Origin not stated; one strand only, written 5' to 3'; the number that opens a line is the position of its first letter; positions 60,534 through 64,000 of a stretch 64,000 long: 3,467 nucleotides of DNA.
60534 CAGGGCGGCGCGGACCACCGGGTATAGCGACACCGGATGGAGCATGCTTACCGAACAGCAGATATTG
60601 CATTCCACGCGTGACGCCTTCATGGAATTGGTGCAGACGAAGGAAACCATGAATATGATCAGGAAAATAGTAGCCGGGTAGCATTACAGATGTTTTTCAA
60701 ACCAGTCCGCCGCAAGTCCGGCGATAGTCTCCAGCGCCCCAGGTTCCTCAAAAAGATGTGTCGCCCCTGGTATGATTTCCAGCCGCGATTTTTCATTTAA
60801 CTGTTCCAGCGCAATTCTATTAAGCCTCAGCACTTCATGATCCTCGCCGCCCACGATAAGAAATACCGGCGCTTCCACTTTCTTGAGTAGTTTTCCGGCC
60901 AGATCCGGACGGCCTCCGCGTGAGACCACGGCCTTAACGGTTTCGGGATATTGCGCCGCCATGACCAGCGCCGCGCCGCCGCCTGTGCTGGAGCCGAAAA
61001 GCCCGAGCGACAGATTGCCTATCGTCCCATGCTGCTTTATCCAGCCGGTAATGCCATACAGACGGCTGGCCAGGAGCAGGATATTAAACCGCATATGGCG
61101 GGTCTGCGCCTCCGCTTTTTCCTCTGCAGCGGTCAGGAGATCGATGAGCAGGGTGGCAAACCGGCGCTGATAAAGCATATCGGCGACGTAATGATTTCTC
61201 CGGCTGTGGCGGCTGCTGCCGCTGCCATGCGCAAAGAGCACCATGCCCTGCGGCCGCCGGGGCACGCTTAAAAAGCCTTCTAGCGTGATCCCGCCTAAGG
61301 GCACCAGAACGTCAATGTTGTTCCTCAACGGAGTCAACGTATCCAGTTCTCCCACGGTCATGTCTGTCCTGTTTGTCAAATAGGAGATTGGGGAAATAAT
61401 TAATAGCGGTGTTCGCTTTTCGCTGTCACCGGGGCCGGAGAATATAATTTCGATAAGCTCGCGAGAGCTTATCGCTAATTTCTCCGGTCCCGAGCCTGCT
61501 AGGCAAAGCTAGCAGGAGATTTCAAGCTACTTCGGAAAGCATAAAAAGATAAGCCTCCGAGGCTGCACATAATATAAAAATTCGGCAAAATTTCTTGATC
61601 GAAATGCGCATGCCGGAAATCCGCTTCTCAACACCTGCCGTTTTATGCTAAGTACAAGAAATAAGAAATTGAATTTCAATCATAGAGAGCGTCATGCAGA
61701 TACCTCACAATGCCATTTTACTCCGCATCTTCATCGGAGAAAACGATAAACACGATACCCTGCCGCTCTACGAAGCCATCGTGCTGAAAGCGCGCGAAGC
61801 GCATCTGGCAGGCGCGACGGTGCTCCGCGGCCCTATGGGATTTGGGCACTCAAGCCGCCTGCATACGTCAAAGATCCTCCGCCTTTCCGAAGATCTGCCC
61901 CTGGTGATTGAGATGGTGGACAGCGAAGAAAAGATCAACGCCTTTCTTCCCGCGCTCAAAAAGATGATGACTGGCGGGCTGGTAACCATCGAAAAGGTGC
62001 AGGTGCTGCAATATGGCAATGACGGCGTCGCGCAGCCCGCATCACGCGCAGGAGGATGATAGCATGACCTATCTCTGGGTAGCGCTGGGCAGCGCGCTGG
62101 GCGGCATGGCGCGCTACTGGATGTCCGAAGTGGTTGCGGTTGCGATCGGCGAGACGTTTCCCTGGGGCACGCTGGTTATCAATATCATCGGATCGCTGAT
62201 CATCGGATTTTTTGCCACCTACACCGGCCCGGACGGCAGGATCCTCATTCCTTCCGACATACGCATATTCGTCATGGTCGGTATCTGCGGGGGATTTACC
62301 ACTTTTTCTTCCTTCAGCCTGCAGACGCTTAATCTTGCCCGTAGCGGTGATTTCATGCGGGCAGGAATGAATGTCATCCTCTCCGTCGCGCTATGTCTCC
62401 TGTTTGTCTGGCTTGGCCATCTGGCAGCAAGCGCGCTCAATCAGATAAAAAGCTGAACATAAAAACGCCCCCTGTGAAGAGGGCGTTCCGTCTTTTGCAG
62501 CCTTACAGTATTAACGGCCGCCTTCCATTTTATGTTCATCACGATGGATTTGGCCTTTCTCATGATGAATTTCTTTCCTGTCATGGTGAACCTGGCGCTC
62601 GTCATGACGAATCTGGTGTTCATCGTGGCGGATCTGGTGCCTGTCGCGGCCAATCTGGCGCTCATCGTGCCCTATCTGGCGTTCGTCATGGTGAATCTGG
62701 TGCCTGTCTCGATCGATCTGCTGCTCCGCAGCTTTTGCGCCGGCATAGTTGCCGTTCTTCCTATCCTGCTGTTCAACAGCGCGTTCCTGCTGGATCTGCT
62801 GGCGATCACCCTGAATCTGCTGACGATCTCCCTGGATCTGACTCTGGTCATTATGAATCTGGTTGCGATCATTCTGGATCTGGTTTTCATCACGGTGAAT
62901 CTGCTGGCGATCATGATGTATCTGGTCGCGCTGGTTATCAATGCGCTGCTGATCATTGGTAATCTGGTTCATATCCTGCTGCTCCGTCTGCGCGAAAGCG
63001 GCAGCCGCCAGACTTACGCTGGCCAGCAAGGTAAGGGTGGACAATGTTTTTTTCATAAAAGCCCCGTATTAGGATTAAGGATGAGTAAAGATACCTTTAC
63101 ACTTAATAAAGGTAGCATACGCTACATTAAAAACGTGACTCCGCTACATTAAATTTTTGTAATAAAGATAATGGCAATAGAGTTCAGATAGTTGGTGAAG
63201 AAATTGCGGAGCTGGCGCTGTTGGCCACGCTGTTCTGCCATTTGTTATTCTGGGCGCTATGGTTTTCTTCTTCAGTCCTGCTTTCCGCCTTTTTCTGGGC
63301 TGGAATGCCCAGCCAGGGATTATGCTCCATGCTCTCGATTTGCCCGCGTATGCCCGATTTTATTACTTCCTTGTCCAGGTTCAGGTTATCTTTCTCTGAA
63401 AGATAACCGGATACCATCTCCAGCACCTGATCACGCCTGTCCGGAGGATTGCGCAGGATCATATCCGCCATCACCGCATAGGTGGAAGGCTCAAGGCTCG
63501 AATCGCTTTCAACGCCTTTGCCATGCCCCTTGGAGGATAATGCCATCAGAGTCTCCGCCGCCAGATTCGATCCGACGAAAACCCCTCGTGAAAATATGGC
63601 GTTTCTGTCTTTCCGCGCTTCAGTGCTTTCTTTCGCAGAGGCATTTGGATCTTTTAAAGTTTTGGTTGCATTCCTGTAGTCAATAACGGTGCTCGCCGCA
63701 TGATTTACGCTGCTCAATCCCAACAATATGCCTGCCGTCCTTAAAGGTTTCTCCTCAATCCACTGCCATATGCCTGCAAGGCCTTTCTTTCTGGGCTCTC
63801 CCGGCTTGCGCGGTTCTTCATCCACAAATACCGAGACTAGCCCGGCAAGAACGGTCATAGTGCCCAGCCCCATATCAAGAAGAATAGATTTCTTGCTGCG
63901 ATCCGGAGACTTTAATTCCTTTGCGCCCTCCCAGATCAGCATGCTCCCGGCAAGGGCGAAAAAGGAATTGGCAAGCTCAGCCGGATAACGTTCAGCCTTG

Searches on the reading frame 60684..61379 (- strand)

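Call 56: search_protein_families(library=pfam, proteins=[window:60684-61379:-], max_evalue=0.01)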
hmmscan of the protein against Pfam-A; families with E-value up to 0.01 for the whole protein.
window:60684-61379:- (231 aa): 9 families
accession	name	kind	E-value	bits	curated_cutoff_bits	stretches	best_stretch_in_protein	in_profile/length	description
PF00561.26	Abhydrolase_1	-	1.3e-08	35.2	25.8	1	47-156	3-102/245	alpha/beta hydrolase fold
PF01738.24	DLH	-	1.3e-07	31.9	21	1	112-214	86-192/217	Dienelactone hydrolase family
PF12146.15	Hydrolase_4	-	2.7e-07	30.6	27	1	42-152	2-105/239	Serine aminopeptidase, S33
PF20408.4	Abhydrolase_11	-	1.5e-06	28.5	27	1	45-212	3-169/193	Alpha/beta hydrolase domain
PF00326.27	Peptidase_S9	-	8.4e-05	22.6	22.6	0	113-159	54-100/213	Prolyl oligopeptidase family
PF00756.26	Esterase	-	0.00063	20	22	1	111-154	103-146/251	Putative esterase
PF08840.17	BAAT_C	-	0.0012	19.3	20.9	0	113-155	12-53/210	BAAT / Acyl-CoA thioester hydrolase C terminal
PF02129.25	Peptidase_S15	-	0.0053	16.9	23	0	111-159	84-131/262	X-Pro dipeptidyl-peptidase (S15 family)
PF12740.14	PETase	-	0.0093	15.8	28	0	122-228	124-230/263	PET hydrolase-like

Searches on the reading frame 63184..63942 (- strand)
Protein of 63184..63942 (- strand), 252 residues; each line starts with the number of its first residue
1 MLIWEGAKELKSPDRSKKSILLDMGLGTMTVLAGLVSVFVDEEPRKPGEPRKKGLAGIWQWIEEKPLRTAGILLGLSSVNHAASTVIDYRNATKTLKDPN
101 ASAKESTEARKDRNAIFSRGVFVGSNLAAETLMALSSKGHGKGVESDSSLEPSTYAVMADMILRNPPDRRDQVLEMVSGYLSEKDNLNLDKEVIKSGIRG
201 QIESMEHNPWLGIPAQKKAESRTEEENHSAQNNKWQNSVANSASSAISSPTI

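Call 56: search_protein_families(library=pfam, proteins=[window:63184-63942:-], max_evalue=0.01)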
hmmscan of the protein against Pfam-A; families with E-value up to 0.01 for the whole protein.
window:63184-63942:- (252 aa): 0 families

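Call 63: find_encoding_contigs(protein=window:63184-63942:-, flank=10000, max_places=2)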
Protein window:63184-63942:- (252 aa): no gene with exactly this product is on record in the collection.
